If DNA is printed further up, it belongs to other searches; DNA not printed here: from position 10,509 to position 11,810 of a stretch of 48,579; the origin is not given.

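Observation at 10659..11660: Transcarbamylase with non-canonical carbamoyl-phosphate and second-substrate motifs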

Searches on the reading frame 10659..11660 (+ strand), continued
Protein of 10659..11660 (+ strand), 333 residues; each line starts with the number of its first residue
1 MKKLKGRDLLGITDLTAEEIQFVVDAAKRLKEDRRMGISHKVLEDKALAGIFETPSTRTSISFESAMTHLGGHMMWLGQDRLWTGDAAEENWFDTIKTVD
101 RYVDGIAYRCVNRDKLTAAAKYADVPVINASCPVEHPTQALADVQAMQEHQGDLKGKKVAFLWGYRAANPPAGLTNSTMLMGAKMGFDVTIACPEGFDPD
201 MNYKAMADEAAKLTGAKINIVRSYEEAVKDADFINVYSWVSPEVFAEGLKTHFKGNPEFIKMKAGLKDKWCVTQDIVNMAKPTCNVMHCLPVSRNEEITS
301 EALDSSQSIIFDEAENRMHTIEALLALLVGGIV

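Call 76: list_cluster_members(proteins=[window:10659-11660:+, P0001, P0005, P0028, P0030])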
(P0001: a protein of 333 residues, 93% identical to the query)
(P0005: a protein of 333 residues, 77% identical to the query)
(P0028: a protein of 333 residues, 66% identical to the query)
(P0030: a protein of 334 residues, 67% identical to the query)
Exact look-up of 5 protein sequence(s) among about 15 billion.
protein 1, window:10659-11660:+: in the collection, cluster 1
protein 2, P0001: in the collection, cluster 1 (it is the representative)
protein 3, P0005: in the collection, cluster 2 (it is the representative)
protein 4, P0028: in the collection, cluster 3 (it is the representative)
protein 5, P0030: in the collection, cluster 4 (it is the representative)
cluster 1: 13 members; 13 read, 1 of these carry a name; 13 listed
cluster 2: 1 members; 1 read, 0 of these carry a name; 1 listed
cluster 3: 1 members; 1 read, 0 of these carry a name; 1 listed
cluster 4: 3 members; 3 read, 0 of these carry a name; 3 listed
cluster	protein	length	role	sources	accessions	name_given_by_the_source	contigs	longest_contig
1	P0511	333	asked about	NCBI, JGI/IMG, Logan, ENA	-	-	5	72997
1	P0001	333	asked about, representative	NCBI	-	-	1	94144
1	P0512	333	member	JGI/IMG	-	ornithine carbamoyltransferase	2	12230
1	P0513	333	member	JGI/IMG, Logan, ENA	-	-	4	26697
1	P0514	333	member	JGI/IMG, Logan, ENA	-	-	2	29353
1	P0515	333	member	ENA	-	-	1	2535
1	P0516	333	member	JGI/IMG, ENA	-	-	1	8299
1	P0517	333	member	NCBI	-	-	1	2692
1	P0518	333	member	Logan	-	-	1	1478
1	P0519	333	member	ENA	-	-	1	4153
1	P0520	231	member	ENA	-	-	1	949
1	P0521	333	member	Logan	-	-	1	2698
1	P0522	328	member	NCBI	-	-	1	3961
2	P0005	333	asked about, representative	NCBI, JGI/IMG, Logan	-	-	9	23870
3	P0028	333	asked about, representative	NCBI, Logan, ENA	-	-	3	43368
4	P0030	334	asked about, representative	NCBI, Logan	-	-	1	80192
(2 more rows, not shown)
